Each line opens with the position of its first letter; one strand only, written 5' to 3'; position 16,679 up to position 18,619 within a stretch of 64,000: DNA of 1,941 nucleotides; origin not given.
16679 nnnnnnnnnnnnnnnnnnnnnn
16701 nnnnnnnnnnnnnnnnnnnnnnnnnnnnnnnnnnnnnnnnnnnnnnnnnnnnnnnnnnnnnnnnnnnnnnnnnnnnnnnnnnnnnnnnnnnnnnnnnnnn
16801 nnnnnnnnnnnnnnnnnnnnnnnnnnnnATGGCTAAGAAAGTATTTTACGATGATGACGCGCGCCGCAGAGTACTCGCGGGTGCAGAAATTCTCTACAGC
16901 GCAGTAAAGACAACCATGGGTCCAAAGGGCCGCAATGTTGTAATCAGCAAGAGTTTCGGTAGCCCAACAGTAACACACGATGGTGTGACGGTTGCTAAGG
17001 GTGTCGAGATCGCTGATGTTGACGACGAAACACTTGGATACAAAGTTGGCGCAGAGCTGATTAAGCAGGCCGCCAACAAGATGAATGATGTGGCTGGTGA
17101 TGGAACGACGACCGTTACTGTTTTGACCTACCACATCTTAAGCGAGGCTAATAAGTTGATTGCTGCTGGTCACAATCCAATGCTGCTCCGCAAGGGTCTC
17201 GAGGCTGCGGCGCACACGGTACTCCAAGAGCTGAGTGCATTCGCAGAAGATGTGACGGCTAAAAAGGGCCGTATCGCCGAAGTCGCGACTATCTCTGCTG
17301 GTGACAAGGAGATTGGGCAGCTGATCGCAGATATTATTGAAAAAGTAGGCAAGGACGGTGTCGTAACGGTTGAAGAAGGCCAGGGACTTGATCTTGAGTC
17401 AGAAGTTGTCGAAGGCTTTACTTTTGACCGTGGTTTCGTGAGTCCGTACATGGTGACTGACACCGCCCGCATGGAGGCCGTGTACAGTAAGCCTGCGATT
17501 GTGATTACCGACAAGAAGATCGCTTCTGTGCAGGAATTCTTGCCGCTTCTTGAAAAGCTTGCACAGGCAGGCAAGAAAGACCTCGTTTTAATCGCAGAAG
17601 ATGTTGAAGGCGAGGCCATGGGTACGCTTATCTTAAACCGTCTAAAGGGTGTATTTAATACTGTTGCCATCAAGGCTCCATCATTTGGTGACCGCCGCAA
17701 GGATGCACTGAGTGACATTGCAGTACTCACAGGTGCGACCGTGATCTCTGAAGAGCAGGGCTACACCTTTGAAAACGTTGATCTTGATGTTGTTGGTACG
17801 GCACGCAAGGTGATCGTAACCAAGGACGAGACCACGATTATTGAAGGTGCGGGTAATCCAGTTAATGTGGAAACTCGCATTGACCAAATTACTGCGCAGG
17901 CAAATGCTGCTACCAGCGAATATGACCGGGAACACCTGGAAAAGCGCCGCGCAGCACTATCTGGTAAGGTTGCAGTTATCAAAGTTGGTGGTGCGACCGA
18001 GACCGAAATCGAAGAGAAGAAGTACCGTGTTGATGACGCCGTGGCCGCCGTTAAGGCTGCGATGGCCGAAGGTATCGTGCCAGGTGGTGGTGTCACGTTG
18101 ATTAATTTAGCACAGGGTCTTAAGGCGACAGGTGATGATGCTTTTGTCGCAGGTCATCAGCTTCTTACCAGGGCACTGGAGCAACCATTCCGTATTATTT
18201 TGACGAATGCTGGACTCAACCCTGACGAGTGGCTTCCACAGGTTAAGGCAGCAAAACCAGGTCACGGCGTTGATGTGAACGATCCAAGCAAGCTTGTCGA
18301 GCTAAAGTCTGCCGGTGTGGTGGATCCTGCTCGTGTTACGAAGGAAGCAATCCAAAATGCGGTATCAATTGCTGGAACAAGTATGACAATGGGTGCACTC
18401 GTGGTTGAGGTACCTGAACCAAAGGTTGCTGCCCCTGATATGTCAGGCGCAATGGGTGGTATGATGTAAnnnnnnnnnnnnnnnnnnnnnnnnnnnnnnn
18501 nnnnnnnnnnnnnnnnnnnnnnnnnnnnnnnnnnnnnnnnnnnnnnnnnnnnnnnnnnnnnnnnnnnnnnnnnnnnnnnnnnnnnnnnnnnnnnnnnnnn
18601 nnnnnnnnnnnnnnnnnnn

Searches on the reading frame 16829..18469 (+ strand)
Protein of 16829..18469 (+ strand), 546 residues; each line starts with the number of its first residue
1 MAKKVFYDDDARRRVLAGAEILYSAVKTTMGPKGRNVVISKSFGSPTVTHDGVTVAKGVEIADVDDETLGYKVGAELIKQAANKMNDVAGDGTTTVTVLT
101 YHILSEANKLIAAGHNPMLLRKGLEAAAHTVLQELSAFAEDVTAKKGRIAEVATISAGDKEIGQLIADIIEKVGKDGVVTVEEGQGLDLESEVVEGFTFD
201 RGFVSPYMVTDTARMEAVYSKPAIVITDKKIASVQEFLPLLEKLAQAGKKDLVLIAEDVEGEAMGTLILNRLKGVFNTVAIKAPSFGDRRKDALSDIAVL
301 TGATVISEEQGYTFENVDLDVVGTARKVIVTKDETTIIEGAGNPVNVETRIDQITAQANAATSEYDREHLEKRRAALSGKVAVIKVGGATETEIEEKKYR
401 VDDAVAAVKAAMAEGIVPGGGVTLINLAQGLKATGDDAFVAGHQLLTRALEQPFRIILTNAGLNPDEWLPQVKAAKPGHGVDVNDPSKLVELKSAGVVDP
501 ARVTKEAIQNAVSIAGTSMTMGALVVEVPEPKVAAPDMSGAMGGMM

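Call 30: list_cluster_members(proteins=[P0003, window:16829-18469:+, window:13282-13548:+])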
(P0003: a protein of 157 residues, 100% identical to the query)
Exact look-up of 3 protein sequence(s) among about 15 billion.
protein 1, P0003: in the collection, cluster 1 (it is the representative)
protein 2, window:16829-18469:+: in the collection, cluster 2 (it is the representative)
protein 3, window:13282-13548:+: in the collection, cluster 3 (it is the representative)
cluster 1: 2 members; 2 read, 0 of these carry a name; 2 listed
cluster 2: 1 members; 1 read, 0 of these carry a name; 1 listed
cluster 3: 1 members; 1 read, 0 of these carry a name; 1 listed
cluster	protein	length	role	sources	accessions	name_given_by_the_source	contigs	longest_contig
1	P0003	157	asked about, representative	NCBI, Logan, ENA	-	-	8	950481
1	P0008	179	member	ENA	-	-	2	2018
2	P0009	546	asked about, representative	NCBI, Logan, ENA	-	-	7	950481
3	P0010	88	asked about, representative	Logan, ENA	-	-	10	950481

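Call 31: find_related_loci(query=window:16829-18469:+, collection=genome_contigs, flank=6000)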
Query window:16829-18469:+ (546 aa) in genome_contigs; peptide patterns used: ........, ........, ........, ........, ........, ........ (x = any residue, [..] = any of these).
600 stretches matched a pattern (row limit reached: there are more); 520 encode a relative of the query (tblastn E <= 1e-3); the best 80 are kept; 80 distinct loci.
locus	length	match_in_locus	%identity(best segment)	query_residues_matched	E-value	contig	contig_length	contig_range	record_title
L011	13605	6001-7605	86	1-537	0e+0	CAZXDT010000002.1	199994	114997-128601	MAG TPA_asm: uncultured Candidatus Saccharibacteria bacterium isolate SRP193066_co1_99 genome assembly, contig: NODE_94_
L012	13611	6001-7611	85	1-537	0e+0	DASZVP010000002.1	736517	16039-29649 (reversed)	MAG TPA_asm: Candidatus Saccharimonadales bacterium isolate SMAG_U6134 k141_341744, whole genome shotgun sequence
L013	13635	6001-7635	84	1-545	0e+0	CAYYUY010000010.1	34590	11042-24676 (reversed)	MAG TPA_asm: uncultured Candidatus Saccharibacteria bacterium isolate SRP193066_co1_2 genome assembly, contig: NODE_1423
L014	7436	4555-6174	82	1-537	0e+0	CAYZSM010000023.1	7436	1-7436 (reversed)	MAG TPA_asm: uncultured Candidatus Saccharibacteria bacterium isolate SRP200132_co1_667 genome assembly, contig: NODE_18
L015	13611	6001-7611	82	1-536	0e+0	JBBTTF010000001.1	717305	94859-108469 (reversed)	MAG: Patescibacteria group bacterium isolate H32-bin025_1 H32_bin025_1_000000000001, whole genome shotgun sequence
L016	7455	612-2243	83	1-543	0e+0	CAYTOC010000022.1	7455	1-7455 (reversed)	MAG TPA_asm: uncultured Candidatus Saccharibacteria bacterium isolate SRP344714_co2_497 genome assembly, contig: NODE_26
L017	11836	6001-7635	82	1-546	0e+0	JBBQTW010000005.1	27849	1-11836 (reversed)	MAG: Candidatus Saccharimonadales bacterium isolate Co_metawrap_1863 Cmw_1863_k141_9255564_length_27849_cov_11.0000, who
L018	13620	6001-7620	82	1-537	0e+0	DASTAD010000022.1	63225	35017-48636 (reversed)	MAG TPA_asm: Candidatus Saccharimonadales bacterium isolate SMAG_U726 k141_164188, whole genome shotgun sequence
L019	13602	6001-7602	82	1-534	0e+0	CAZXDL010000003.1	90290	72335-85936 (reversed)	MAG TPA_asm: uncultured Candidatus Saccharibacteria bacterium isolate SRP133034_co1_19 genome assembly, contig: NODE_106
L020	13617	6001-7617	81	1-537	0e+0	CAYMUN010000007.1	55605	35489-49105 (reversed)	MAG TPA_asm: uncultured Candidatus Saccharibacteria bacterium isolate SRP200132_co1_276 genome assembly, contig: NODE_88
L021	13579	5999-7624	82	1-540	0e+0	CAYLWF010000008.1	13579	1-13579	MAG TPA_asm: uncultured Candidatus Saccharibacteria bacterium isolate SRP135725_co2_488 genome assembly, contig: k141_41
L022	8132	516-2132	81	1-536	0e+0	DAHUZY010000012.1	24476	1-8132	MAG TPA_asm: Candidatus Saccharibacteria bacterium isolate clean1689 NODE_12_length_24476_cov_4.205254, whole genome sho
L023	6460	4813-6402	81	1-530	0e+0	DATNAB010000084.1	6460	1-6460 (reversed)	MAG TPA_asm: Verrucomicrobiia bacterium isolate SMAG_U11150 k141_3044126, whole genome shotgun sequence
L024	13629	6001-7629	81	1-537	0e+0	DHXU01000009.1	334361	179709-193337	MAG TPA_asm: Candidatus Saccharibacteria bacterium UBA5148 UBA5148_contig_1789, whole genome shotgun sequence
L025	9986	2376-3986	81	1-536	0e+0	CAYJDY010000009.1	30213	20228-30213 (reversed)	MAG TPA_asm: uncultured Candidatus Saccharibacteria bacterium isolate ERP123247_co1_97 genome assembly, contig: NODE_884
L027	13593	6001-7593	82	1-530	0e+0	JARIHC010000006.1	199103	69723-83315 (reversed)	MAG: Candidatus Saccharibacteria bacterium isolate CullarsAll.DT.06 k141_902944, whole genome shotgun sequence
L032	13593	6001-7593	84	1-530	0e+0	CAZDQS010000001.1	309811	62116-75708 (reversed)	MAG TPA_asm: uncultured Candidatus Saccharibacteria bacterium isolate SRP144015_co1_47 genome assembly, contig: NODE_14_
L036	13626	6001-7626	82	1-537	0e+0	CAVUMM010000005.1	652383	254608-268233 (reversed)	MAG: uncultured Candidatus Saccharibacteria bacterium isolate MFD06435.bin.1.175 genome assembly, contig: contig_35255,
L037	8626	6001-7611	81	1-539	0e+0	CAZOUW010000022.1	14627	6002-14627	MAG TPA_asm: uncultured Candidatus Saccharibacteria bacterium isolate SRP133034_co1_52 genome assembly, contig: NODE_375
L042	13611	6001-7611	81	1-537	0e+0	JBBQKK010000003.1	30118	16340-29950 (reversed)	MAG: Candidatus Saccharimonadales bacterium isolate Co_metawrap_609 Cmw_609_k141_18392428_length_30118_cov_11.0000, whol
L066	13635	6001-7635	81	1-537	0e+0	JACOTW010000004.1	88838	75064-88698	MAG: Candidatus Saccharibacteria bacterium isolate NC_groundwater_54_Pr7_S2p5_43_18 FFV18_S2p5_scaffold_267988, whole ge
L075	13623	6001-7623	81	1-537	0e+0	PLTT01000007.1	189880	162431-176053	MAG: Candidatus Saccharibacteria bacterium isolate bog_1338 73.20120700_S1D.140_contig_28658, whole genome shotgun seque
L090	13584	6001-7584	82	1-528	0e+0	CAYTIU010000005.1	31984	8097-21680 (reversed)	MAG TPA_asm: uncultured Candidatus Saccharibacteria bacterium isolate SRP344714_co1_297 genome assembly, contig: NODE_27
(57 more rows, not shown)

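Call 81: search_protein_families(library=pfam, max_evalue=0.1, proteins=[L011:4698-5051:-, L037:4495-4830:-, L036:5074-5493:-, L066:4262-4672:-, L042:3091-3540:-, L013:4473-4949:-, L032:4505-4960:-, L027:5104-5505:-, L024:4414-4884:-, L075:5049-5507:-])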
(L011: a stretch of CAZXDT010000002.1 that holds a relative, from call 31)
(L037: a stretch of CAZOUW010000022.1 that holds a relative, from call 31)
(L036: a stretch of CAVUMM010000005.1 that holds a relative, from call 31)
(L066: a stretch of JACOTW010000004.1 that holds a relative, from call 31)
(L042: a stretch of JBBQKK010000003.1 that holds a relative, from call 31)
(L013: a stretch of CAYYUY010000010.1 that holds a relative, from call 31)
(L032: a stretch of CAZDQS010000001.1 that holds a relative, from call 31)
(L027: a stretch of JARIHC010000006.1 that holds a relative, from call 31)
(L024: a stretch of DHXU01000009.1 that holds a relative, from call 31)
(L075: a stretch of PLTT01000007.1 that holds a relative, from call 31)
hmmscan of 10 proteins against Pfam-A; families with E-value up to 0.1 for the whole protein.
L011:4698-5051:- (117 aa): 0 families

L037:4495-4830:- (111 aa): 0 families

L036:5074-5493:- (139 aa): 0 families

L066:4262-4672:- (136 aa): 0 families

L042:3091-3540:- (149 aa): 0 families

L013:4473-4949:- (158 aa): 0 families

L032:4505-4960:- (151 aa): 0 families

L027:5104-5505:- (133 aa): 0 families

L024:4414-4884:- (156 aa): 0 families

L075:5049-5507:- (152 aa): 0 families

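Call 82: search_protein_families(library=ncbifam, max_evalue=0.1, proteins=[L011:4698-5051:-, L037:4495-4830:-, L036:5074-5493:-, L066:4262-4672:-, L090:5086-5589:-, L075:5049-5507:-, L037:4886-5647:+])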
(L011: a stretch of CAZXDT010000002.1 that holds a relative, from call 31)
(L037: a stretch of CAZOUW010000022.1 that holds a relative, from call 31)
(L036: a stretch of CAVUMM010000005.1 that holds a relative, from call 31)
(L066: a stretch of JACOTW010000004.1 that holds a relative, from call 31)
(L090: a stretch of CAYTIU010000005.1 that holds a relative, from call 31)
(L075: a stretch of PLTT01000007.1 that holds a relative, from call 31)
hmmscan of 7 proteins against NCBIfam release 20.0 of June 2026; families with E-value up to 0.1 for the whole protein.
L011:4698-5051:- (117 aa): 1 family
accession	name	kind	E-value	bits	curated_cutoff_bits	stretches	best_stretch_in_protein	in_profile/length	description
NF005833.0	PRK07737.1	equivalog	0.096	11.7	444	0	55-109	246-300/501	flagellar hook-associated protein 2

L037:4495-4830:- (111 aa): 0 families

L036:5074-5493:- (139 aa): 0 families

L066:4262-4672:- (136 aa): 1 family
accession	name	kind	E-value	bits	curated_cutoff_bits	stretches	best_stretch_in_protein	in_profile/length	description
NF007521.0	PRK10128.1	equivalog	0.078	12.5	441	1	15-65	116-167/267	2-keto-3-deoxy-L-rhamnonate aldolase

L090:5086-5589:- (167 aa): 0 families

L075:5049-5507:- (152 aa): 0 families

L037:4886-5647:+ (253 aa): 0 families

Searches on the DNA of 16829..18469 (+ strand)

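Call 111: search_rna_families(sources=[L011, L036, L066, L037, L091], threshold=evalue, max_evalue=0.5)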
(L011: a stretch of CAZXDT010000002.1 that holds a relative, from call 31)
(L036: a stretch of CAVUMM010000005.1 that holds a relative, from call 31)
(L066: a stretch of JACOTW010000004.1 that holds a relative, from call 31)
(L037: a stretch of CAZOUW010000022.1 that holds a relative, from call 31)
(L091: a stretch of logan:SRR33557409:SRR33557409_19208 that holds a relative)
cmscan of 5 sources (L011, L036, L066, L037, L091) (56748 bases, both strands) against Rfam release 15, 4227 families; matches with E-value up to 0.5: 1.
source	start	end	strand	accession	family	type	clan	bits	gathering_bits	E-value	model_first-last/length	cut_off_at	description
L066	13525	13595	+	RF03578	mir-3910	Gene; miRNA;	-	35.1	95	0.0024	1-82/82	no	mir-3910 microRNA precursor family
